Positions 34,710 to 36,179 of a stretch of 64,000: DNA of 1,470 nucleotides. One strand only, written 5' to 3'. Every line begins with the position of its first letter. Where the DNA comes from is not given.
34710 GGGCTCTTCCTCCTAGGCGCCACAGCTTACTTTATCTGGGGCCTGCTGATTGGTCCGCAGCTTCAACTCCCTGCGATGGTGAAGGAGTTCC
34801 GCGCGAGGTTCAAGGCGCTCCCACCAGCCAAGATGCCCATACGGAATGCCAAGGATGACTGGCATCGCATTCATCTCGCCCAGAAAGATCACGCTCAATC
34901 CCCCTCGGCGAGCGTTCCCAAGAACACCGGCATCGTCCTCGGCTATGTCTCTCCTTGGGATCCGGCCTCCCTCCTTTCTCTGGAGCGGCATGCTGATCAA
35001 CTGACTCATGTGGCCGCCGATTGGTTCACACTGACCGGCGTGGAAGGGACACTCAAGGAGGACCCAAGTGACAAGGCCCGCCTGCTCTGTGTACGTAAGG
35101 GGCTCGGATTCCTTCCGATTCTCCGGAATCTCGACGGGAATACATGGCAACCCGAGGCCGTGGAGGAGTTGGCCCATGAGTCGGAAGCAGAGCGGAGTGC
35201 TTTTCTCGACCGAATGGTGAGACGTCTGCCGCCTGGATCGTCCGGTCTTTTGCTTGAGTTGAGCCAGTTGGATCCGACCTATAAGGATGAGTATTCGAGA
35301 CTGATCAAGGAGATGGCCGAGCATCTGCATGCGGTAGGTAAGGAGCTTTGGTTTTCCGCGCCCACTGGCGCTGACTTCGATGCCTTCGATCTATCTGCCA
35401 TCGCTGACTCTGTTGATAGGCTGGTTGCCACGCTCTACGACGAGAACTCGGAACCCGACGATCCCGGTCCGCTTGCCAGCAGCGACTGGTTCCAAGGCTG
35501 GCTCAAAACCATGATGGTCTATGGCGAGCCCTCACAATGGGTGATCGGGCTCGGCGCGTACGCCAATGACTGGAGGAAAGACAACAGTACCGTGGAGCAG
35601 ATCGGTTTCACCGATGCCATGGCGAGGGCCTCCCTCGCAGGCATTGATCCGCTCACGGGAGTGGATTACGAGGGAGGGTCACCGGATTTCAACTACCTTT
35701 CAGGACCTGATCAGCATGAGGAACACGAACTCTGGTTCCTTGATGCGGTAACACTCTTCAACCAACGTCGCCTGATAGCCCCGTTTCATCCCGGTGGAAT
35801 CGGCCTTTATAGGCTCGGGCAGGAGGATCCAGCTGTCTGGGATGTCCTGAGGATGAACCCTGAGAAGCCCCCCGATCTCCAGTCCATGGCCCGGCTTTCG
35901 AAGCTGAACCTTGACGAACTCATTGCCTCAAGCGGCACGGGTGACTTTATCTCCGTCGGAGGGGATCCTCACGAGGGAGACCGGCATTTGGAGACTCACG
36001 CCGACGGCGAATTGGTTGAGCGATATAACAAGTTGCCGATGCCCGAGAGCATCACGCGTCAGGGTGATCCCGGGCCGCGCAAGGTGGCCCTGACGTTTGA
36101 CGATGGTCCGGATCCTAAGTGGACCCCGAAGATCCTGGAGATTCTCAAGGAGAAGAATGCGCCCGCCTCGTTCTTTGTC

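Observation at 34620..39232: Single-polypeptide exopolysaccharide machine (GH18-like + CE4 deacetylase + processive GT2 synthase) translationally coupled to a GH26-like hydrolase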

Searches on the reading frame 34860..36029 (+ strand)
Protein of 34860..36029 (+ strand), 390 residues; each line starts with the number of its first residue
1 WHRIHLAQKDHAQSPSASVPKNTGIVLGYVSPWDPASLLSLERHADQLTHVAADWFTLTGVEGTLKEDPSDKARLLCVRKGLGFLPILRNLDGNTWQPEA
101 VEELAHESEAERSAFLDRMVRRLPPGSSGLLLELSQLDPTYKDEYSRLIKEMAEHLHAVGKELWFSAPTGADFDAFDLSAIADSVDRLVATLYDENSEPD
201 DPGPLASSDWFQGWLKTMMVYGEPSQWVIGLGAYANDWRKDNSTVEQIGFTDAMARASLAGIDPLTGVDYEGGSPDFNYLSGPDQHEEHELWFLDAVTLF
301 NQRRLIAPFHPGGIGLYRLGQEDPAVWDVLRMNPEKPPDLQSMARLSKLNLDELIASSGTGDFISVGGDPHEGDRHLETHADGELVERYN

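Call 18: search_solved_structures(query=window:34860-36029:+, max_evalue=0.01, show_alignments=3)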
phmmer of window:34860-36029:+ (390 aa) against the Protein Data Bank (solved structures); distinct sequences matched with E-value up to 0.01: 6.
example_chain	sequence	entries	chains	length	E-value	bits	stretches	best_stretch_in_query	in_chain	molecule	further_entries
5jh8_A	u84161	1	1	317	1.1e-20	77.3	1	25-331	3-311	Probable chitinase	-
4q6t_A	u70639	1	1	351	1.3e-08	37.6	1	93-333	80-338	Glycosyl hydrolase, family 18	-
4s3j_A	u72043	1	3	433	5.1e-08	35.6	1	48-331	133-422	Cortical-lytic enzyme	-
4wiw_A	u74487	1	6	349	1.1e-06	31.2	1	45-323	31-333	Glycoside hydrolase family 18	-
3cz8_A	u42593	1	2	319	4.5e-06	29.2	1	87-319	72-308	Putative sporulation-specific glycosylase ydhD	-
4s3k_A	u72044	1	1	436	1.7e-05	27.3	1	20-331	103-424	Spore germination protein YaaH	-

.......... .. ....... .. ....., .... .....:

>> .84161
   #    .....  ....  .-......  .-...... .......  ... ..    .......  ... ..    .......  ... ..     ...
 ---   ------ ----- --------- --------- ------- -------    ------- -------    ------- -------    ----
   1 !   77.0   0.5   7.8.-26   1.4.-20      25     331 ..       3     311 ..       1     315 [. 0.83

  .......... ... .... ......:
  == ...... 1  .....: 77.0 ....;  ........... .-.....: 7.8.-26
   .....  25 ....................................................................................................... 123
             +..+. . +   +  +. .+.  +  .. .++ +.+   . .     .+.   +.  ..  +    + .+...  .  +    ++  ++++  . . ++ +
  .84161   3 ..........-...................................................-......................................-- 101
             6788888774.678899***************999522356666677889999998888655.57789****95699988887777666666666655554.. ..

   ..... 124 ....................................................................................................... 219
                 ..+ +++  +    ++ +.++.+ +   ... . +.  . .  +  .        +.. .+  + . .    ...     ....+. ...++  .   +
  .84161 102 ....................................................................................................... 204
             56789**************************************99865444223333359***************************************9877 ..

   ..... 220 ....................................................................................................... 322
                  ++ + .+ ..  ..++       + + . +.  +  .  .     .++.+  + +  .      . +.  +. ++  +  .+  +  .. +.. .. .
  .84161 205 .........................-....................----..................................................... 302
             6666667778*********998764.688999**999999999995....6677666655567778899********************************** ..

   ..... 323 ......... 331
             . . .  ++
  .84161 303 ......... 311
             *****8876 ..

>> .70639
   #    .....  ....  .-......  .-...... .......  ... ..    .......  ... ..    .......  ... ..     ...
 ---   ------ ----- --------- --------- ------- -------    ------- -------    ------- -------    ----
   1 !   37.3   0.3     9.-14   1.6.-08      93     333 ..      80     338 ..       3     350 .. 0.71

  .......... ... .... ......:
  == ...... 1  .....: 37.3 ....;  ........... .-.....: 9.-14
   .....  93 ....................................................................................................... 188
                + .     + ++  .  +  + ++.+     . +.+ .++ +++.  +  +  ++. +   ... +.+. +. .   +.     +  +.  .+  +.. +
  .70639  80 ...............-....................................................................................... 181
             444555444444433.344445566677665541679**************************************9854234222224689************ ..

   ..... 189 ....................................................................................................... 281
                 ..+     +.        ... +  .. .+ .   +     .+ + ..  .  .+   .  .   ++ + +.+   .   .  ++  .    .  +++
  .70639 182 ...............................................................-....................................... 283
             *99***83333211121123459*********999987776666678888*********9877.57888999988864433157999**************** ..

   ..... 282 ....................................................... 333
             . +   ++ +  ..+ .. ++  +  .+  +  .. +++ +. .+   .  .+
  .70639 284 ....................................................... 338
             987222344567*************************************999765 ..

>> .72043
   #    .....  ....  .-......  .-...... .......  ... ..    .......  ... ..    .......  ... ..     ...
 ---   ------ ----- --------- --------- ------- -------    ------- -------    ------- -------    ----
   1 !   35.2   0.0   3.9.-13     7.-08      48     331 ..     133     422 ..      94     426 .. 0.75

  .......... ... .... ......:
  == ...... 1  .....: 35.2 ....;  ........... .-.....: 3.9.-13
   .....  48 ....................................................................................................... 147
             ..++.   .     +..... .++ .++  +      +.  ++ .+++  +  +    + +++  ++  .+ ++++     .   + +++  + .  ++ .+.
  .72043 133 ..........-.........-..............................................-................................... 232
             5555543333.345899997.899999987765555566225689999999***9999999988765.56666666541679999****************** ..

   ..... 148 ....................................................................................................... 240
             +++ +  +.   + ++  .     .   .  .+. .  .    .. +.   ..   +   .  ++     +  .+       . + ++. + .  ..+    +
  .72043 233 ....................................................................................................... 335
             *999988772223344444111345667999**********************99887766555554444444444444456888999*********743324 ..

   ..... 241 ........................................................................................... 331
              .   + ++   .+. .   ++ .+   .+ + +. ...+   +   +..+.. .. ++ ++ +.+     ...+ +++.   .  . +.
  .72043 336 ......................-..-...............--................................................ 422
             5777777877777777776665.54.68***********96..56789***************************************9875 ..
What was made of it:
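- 35244..35264 (+): Residues 209-215, GLLLELS: degenerate GH18 catalytic block. The canonical form is x-x-x-x-D-x-E; here D is replaced by E and the acid E by S. Alignment to 5jh8 'INVDFE' (call 18).
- On GH18 glycoside hydrolases: 5jh8 at E 4e-20 over 307 residues (call 18).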

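Call 53: search_protein_representatives(protein=window:34902-35879:+)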
Query: 326 residues. Proteins with E-value up to 0.001 (for the whole library): 2470; up to 1e-10: 996; up to 1e-30: 67. The best 150 are listed.
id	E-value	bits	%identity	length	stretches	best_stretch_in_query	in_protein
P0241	8.2e-102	357.4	51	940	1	11-319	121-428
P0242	1.9e-84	300.3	46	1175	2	6-318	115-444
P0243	2.1e-74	267.3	41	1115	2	13-317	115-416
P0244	6.3e-74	265.7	40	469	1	10-325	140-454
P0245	3.0e-72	260.2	42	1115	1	11-316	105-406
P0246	3.5e-72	260.0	42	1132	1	4-318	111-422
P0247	7.0e-69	249.1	44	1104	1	6-318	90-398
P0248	3.8e-66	240.1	38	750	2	14-318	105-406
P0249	1.3e-64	235.1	37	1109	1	14-317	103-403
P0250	2.1e-64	234.4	39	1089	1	11-319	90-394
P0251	1.6e-63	231.5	37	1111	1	11-317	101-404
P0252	8.6e-62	225.8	43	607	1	18-319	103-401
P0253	1.8e-58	214.9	37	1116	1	14-324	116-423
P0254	1.0e-57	212.4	75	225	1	6-130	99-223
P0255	8.4e-57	209.4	38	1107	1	6-319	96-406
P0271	1.1e-37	146.5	34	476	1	9-320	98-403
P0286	1.0e-33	133.5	33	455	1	2-317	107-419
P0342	3.6e-28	115.3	28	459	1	4-316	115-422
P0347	5.2e-28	114.7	28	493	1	5-317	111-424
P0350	6.7e-28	114.4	28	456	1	15-318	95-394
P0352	6.8e-28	114.4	28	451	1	6-316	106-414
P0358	2.7e-27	112.4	29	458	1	11-317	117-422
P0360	4.8e-27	111.6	27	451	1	12-317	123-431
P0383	1.2e-25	107.0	30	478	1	16-320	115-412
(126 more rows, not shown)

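Call 56: list_cluster_members(proteins=[P0244, P0271, P0286, P0342, P0350, P0352, P0358, P0360, P0383, P0347])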
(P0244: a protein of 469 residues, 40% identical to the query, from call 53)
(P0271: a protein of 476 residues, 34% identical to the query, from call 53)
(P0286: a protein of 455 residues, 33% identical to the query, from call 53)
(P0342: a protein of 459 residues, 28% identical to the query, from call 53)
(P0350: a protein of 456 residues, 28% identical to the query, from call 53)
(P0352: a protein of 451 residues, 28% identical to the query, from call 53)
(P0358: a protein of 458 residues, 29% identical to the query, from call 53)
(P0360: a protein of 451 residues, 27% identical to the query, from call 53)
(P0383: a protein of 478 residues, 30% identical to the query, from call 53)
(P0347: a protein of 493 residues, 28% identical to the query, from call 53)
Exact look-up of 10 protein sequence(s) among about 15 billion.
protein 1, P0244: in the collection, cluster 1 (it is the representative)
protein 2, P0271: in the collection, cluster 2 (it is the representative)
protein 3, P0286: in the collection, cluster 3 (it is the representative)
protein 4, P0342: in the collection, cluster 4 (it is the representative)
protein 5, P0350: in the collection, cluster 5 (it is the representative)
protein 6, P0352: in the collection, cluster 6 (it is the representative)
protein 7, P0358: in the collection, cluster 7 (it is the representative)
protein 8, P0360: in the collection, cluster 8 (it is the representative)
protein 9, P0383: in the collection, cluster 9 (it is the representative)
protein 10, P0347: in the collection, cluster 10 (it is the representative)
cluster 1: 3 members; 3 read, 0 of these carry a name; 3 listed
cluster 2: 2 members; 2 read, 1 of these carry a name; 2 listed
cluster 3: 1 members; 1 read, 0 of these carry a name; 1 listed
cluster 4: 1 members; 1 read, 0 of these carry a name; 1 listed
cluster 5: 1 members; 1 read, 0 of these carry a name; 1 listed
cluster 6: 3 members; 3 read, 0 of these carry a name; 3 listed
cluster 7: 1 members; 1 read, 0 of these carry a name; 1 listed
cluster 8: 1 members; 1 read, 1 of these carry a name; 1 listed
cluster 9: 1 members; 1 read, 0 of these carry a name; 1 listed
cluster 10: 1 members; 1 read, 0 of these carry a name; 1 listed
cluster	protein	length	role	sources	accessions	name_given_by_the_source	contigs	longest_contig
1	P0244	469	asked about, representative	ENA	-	-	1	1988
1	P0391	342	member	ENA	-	-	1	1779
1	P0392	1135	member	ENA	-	-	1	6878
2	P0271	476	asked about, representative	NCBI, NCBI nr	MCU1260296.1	MAG: pgaC, partial [Bryobacterales bacterium] | pgaC [Bryobacterales bacterium]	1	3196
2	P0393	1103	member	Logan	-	-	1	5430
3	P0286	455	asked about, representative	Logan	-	-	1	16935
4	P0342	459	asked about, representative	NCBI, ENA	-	-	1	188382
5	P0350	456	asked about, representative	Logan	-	-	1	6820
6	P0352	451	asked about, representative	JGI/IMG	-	-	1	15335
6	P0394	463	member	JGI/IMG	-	-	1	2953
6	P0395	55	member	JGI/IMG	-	-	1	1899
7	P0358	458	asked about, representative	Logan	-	-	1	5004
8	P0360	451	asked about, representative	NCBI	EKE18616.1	MAG: Polysaccharide deacetylase, partial [uncultured bacterium]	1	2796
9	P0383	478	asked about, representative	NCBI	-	-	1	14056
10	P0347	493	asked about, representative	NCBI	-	-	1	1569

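Call 59: find_homologous_proteins(query=P0286, max_evalue=1e-10)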
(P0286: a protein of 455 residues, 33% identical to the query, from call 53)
Query P0286 (455 aa): 68 proteins with E <= 1e-10 among 8000 candidates.
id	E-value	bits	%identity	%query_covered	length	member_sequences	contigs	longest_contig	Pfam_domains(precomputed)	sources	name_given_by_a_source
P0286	0.0e+0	1012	100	100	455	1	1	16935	PF00704.35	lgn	-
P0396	2.3e-108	381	51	78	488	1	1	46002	PF00704.35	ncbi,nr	ncbi:MAG: hypothetical protein IBX62_02950 [Coriobacteriia bacterium]|nr:hypothetical protein [Corio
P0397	1.4e-97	346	44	87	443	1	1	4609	PF00704.35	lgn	-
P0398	1.9e-97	345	51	74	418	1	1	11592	PF00704.35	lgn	-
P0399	2.3e-97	345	46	76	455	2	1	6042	PF00704.35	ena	-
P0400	3.5e-94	334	46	79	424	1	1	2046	PF00704.35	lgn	-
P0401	2.7e-91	325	46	75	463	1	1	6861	PF00704.35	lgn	-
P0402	2.9e-91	325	46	75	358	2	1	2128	PF00704.35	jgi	-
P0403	2.7e-90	322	46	74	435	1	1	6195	PF00704.35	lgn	-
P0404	1.3e-89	319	44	75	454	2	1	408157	PF00704.35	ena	-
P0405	2.2e-89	319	44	78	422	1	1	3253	PF00704.35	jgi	jgi:spore germination protein YaaH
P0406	4.2e-87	311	41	83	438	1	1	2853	PF00704.35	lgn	-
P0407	1.4e-85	306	46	73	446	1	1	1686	PF00704.35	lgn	-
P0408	1.4e-83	299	39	93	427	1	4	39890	PF00704.35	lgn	-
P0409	4.4e-83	298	44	77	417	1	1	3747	PF00704.35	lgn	-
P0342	7.9e-55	205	32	86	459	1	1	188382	PF00704.35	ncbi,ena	-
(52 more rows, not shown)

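Call 60: find_encoding_contigs(protein=P0286, flank=6000, max_places=2)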
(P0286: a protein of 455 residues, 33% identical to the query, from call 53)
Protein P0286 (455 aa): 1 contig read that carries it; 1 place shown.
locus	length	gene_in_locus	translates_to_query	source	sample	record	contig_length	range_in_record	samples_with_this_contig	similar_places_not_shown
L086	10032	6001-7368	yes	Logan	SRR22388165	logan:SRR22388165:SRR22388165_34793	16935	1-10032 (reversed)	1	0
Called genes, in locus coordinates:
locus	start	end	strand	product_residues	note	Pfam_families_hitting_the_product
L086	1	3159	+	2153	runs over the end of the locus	PF01339:CheB_methylest, PF03705:CheR_N, PF01739:CheR, PF13596:PAS_10, PF13185:GAF_2, PF13492:GAF_3, PF01590:GAF, PF13185:GAF_2, +15 more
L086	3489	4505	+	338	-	PF00704:Glyco_hydro_18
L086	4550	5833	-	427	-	PF00425:Chorismate_bind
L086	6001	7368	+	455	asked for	PF00704:Glyco_hydro_18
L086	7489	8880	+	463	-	PF03734:YkuD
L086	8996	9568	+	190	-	-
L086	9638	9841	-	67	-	PF00313:CSD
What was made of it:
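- Standalone membrane-anchored relatives of the GH18 domain sit beside an L,D-transpeptidase gene (call 60).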

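Call 61: find_encoding_contigs(protein=P0396, flank=6000, max_places=2)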
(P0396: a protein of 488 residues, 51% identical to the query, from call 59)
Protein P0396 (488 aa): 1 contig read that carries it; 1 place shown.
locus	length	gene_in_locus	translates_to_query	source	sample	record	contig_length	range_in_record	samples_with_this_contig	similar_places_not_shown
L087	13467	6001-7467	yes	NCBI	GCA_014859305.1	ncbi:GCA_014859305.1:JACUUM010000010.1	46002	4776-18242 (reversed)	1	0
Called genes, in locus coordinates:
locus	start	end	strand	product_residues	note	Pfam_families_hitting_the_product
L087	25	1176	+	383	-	PF01950:FBPase_3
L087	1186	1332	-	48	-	-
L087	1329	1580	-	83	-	-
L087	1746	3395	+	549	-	PF00111:Fer2, PF17651:Raco_middle, PF14574:RACo_C_ter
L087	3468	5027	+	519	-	PF16927:HisKA_7TM, PF01590:GAF, PF13185:GAF_2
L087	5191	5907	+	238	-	PF23023:Anti-Pycsar_Apyc1, PF00753:Lactamase_B, PF13483:Lactamase_B_3, PF12706:Lactamase_B_2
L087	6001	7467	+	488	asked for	PF00704:Glyco_hydro_18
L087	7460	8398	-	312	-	PF01256:Carb_kinase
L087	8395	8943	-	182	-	PF11823:Se_S_carrier, PF26554:DUF8182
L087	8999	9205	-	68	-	PF01206:TusA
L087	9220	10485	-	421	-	PF04143:Sulf_transp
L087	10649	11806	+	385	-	PF02687:FtsX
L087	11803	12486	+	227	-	PF13191:AAA_16 (weak), PF02463:SMC_N (weak), PF00005:ABC_tran, PF13304:AAA_21 (faint)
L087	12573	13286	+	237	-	PF03591:AzlC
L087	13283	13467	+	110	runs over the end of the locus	PF05437:AzlD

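Call 62: find_encoding_contigs(protein=P0342, flank=6000, max_places=2)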
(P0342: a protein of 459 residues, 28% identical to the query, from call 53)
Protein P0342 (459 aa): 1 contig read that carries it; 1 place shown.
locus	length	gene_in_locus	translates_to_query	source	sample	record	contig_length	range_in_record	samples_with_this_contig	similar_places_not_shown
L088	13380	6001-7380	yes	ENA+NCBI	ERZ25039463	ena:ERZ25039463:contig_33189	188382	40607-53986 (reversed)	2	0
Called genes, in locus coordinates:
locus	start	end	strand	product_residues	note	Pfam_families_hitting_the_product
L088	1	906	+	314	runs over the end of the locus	PF01012:ETF, PF00766:ETF_alpha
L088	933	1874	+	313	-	PF02737:3HCDH_N, PF03446:NAD_binding_2 (weak), PF00725:3HCDH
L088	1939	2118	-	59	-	-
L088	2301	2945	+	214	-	-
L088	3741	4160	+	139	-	-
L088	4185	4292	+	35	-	-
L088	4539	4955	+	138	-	-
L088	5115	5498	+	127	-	PF03724:META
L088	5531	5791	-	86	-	-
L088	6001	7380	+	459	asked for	PF00704:Glyco_hydro_18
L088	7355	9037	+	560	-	PF01522:Polysacc_deac_1, PF13506:Glyco_transf_21 (weak), PF00535:Glycos_transf_2, PF10111:Glyco_tranf_2_2, PF13641:Glyco_tranf_2_3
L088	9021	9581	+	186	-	-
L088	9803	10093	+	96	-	-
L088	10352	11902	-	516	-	PF00962:A_deaminase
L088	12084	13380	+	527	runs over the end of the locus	PF01435:Peptidase_M48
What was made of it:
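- One relative (L088) shows the opposite artefact: a tri-domain gene broken into three overlapping ORFs (call 62).
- Tried and rejected: Those on long contigs either lie in unrelated contexts, one (P0286) beside an L,D-transpeptidase gene (P0286, P0396; calls 60, 61), or are a tri-domain gene broken by frameshifts (P0342/L088; call 62).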
